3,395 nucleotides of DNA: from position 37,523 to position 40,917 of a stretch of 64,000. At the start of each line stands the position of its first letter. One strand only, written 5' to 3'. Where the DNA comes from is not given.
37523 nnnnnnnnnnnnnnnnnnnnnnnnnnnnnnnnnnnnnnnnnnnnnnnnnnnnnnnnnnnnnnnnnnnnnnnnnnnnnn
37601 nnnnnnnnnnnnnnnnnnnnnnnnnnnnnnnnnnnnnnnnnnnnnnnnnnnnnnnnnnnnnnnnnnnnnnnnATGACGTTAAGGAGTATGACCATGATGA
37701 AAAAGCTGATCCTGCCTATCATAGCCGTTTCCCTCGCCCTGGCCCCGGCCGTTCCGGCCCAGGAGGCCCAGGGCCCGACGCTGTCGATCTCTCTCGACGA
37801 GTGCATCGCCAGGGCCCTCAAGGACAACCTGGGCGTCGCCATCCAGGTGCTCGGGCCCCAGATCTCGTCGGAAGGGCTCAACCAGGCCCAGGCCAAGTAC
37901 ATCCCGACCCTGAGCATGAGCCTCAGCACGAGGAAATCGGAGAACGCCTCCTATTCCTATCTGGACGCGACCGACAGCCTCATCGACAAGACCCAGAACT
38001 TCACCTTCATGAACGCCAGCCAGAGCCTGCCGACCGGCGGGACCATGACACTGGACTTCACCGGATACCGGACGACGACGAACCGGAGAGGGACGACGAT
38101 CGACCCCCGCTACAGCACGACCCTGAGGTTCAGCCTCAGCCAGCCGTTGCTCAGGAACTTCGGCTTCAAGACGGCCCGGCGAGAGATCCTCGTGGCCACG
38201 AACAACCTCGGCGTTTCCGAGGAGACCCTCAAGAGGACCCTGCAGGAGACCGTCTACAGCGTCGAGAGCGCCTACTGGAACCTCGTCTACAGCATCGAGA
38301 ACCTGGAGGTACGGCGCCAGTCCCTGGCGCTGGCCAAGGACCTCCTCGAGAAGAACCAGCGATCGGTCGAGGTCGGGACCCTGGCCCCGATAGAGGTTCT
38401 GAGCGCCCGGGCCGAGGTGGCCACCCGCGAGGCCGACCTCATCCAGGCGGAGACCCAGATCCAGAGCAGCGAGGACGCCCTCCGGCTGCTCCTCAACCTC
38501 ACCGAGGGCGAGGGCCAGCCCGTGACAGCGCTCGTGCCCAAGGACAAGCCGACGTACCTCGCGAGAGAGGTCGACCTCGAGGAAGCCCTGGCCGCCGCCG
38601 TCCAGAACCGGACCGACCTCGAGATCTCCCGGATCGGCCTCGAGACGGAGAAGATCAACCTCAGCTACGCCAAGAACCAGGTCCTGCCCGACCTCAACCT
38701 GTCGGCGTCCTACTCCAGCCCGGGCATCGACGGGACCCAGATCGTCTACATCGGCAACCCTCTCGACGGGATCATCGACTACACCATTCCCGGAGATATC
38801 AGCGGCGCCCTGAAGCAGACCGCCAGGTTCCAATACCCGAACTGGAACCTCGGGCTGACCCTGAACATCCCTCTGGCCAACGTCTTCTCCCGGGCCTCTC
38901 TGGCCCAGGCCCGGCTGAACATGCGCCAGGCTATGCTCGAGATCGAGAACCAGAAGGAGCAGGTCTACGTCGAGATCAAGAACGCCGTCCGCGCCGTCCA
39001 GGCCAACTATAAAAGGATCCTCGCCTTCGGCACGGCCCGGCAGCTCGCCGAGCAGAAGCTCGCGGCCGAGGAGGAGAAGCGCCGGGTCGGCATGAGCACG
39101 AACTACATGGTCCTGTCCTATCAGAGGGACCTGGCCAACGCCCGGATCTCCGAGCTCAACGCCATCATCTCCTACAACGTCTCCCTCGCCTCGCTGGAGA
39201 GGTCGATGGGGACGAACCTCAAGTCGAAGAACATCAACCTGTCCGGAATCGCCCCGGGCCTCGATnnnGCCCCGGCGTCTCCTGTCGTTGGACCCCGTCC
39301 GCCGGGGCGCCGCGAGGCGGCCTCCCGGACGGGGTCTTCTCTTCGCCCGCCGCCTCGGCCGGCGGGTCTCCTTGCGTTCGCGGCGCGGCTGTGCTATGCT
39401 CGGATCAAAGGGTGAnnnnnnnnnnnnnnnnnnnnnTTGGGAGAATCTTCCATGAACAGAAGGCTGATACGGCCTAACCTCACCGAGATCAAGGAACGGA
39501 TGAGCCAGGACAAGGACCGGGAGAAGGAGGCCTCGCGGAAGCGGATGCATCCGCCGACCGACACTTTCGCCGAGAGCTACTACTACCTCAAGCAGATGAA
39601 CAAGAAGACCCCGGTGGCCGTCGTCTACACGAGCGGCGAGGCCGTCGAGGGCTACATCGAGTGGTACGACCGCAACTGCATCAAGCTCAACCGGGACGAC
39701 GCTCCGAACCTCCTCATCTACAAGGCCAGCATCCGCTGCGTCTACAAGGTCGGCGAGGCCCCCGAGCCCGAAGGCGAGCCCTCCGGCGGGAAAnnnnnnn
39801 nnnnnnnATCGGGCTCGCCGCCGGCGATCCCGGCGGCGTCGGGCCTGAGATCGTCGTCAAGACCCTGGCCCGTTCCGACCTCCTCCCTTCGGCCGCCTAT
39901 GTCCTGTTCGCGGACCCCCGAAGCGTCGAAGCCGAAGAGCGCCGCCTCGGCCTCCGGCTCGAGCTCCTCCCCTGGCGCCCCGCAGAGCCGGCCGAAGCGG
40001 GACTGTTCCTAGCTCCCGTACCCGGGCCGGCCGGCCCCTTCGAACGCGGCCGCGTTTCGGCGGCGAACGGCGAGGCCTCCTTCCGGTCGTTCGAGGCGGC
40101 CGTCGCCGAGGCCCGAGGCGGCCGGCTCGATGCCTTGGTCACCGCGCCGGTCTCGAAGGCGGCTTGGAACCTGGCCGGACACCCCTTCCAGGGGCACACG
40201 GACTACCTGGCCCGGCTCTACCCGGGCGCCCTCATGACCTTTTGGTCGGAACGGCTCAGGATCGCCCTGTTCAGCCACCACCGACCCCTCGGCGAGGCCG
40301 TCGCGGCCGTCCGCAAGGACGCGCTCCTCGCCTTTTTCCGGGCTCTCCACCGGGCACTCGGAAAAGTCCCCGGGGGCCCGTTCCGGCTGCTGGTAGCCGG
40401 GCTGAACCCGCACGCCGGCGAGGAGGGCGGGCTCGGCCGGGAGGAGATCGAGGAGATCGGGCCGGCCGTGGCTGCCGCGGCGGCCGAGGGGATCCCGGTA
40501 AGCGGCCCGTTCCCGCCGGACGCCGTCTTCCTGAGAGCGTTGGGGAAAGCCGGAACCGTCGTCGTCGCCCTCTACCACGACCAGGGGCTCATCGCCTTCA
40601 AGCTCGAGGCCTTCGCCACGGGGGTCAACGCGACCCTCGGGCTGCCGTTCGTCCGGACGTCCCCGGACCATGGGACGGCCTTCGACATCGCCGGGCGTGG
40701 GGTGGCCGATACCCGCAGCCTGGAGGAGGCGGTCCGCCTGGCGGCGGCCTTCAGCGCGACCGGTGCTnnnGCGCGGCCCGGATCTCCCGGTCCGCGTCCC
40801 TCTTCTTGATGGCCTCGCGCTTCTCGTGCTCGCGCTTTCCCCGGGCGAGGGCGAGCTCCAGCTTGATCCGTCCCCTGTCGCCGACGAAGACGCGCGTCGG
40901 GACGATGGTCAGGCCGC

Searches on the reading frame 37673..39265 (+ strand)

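Call 47: search_protein_families(library=pfam, proteins=[window:37673-39265:+], max_evalue=0.0001)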
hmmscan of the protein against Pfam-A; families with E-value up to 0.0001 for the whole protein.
window:37673-39265:+ (531 aa): 1 family
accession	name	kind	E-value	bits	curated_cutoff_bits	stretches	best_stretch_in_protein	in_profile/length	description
PF02321.23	OEP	-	5.6e-48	163.7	22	2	41-275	1-187/187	Outer membrane efflux protein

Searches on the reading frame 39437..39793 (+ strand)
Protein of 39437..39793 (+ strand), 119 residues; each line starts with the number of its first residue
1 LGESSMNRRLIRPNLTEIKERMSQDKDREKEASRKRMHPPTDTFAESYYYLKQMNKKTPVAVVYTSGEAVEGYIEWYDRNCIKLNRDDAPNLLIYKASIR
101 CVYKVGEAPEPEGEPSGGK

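Call 47: search_protein_families(library=pfam, proteins=[window:39437-39793:+], max_evalue=0.0001)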
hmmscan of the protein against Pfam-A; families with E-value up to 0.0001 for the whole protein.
window:39437-39793:+ (119 aa): 2 families
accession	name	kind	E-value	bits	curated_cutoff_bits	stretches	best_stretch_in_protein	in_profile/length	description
PF21979.2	Hfq_1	-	3.1e-08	34.1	27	1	55-100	12-57/61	Hfq related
PF17209.9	Hfq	-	2.2e-07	30.8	27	1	51-102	6-57/64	Hfq protein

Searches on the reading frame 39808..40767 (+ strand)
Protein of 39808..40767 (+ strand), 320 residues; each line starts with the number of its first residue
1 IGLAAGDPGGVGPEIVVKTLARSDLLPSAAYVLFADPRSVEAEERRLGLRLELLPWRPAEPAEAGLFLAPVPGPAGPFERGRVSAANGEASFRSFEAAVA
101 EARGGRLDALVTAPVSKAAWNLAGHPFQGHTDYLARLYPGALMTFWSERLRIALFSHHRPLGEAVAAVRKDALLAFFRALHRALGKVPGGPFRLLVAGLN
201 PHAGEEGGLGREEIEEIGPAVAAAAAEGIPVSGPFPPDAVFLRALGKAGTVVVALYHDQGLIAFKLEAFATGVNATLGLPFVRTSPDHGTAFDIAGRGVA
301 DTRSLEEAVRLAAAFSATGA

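Call 47: search_protein_families(library=pfam, proteins=[window:39808-40767:+], max_evalue=0.0001)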
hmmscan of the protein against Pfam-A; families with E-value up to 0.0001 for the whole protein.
window:39808-40767:+ (320 aa): 1 family
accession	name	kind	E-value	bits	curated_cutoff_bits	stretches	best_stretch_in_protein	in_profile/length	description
PF04166.17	PdxA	-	4.7e-87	292.5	27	1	67-312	43-286/286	Pyridoxal phosphate biosynthetic protein PdxA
